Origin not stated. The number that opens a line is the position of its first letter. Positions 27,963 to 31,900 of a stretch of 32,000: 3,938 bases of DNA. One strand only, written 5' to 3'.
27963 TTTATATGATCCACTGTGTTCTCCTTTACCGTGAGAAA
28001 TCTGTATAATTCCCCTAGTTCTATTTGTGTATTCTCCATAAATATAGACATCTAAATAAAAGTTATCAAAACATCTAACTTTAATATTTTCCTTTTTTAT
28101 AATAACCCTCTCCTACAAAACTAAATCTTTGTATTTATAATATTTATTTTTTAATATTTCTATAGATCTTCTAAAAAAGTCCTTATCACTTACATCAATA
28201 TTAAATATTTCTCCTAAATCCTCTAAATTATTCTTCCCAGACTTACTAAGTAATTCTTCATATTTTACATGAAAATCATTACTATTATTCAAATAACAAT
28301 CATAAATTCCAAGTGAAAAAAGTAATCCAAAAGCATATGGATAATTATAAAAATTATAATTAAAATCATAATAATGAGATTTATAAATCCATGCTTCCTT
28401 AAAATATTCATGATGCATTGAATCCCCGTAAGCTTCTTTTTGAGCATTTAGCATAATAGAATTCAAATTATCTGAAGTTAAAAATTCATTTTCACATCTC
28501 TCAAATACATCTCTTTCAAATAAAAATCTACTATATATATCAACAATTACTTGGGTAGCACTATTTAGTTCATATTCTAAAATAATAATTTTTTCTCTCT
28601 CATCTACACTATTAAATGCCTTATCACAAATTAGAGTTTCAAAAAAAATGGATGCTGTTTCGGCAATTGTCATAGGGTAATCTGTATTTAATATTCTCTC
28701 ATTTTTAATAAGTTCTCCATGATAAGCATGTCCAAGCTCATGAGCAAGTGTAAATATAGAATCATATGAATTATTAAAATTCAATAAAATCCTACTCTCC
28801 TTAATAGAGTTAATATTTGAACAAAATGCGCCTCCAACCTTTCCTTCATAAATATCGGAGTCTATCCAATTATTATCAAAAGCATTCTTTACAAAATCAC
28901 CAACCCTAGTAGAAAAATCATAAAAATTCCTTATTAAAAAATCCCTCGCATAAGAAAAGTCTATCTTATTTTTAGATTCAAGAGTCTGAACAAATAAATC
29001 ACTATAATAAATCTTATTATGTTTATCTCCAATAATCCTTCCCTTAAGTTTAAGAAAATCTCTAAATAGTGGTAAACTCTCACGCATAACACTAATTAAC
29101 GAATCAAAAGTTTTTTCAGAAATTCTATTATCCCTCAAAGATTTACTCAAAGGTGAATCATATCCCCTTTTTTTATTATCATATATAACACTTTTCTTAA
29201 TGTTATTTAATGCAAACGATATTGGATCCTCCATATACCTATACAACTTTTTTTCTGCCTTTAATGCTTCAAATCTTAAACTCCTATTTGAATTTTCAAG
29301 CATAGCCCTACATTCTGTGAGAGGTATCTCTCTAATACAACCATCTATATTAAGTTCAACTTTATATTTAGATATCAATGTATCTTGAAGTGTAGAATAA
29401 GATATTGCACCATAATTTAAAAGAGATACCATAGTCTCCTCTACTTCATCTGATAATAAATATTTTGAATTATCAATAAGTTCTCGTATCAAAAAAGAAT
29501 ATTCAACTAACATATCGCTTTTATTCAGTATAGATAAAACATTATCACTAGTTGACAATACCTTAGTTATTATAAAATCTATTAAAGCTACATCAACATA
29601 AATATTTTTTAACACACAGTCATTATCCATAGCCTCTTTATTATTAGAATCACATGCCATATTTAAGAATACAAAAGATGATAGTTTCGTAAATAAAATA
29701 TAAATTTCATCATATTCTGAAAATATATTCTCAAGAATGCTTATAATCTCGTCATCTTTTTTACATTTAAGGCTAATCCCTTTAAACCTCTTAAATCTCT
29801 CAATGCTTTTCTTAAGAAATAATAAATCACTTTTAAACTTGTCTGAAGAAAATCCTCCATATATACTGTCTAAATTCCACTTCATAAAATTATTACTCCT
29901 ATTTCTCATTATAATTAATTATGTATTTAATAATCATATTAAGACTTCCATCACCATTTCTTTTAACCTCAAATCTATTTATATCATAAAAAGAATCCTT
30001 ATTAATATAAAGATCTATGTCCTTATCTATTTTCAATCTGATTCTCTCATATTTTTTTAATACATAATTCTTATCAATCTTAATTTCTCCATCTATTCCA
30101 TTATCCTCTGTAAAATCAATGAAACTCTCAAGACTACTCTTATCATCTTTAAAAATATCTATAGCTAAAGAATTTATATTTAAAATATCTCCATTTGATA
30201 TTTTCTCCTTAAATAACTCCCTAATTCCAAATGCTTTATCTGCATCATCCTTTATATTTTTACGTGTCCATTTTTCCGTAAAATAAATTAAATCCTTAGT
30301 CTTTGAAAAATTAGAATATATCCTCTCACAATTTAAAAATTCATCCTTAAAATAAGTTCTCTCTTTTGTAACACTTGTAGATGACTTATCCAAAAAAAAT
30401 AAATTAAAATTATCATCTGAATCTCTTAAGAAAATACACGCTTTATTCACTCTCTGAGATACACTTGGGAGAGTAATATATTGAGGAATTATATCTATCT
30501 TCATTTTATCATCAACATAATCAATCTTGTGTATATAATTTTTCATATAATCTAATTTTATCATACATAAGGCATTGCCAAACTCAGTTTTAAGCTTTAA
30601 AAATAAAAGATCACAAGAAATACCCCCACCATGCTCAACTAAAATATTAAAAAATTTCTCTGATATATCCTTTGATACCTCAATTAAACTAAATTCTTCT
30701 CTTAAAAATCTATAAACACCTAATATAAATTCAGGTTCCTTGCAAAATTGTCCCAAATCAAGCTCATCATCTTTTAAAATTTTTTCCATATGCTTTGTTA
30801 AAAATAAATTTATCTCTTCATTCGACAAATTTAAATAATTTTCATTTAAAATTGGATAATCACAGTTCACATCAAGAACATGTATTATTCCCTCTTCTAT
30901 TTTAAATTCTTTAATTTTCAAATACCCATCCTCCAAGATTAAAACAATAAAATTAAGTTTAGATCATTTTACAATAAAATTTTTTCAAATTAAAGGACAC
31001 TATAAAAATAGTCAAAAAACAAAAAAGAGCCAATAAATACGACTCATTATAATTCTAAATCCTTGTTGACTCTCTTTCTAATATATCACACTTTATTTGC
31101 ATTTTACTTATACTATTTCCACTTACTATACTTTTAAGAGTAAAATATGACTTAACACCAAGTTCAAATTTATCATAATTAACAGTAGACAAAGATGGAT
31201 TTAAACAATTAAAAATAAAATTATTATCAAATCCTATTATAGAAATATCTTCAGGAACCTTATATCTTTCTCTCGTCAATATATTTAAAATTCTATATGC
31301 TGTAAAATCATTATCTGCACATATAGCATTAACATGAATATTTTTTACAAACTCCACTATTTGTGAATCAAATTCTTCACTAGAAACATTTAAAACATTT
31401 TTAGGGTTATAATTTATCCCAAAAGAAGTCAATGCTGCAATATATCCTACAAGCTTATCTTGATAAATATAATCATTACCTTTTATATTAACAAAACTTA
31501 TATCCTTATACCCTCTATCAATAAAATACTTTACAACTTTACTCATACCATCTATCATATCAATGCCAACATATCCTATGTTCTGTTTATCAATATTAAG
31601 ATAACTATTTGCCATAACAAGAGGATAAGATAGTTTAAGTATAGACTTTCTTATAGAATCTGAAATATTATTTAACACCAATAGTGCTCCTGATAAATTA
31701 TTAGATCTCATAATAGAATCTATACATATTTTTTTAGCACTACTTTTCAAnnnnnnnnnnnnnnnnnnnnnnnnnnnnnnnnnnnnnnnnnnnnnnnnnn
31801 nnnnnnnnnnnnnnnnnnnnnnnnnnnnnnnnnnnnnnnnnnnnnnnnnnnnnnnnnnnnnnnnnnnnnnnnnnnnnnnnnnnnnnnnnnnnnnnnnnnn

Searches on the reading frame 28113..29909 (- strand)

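Call 54: search_protein_families(library=pfam, proteins=[window:28113-29909:-], max_evalue=0.001)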
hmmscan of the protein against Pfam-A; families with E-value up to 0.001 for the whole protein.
window:28113-29909:- (598 aa): 3 families
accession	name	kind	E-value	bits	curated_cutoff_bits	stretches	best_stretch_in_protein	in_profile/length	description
PF01432.26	Peptidase_M3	-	9.4e-24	85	27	1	203-583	2-455/457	Peptidase family M3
PF08439.15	Peptidase_M3_N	-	4.2e-05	24.1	25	1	124-181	10-67/70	Oligopeptidase F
PF06114.19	Peptidase_M78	-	0.00027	21.2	22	1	373-448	30-107/123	IrrE N-terminal-like domain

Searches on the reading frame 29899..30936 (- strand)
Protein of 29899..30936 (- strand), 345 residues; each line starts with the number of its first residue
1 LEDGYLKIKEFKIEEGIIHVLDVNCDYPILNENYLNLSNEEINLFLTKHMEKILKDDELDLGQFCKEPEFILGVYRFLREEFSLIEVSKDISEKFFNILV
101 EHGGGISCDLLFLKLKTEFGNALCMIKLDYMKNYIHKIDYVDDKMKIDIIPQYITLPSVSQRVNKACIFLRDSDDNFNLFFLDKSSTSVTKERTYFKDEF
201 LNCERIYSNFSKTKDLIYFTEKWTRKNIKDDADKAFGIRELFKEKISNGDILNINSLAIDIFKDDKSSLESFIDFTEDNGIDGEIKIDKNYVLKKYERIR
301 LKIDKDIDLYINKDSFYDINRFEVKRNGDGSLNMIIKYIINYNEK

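Call 54: search_protein_families(library=pfam, proteins=[window:29899-30936:-], max_evalue=0.001)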
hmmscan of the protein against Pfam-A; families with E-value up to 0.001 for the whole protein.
window:29899-30936:- (345 aa): 1 family
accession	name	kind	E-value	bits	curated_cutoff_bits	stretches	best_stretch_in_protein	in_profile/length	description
PF04245.18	NA37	-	1.5e-43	149.9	24.6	1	17-342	1-323/325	37-kD nucleoid-associated bacterial protein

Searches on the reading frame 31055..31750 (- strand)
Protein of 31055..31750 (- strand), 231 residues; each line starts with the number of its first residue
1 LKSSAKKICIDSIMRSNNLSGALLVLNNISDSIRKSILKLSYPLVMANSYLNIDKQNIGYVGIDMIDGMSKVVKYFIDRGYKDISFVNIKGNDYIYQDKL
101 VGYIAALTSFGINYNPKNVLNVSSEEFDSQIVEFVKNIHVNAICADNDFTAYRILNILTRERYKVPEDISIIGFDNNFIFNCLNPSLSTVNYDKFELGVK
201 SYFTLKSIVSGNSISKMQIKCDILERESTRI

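Call 54: search_protein_families(library=pfam, proteins=[window:31055-31750:-], max_evalue=0.001)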
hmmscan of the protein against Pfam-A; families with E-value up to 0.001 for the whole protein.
window:31055-31750:- (231 aa): 1 family
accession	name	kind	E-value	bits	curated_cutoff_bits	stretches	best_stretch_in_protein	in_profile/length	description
PF13377.12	Peripla_BP_3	-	3.3e-16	60.2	26.5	1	73-229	1-167/167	Periplasmic binding protein-like domain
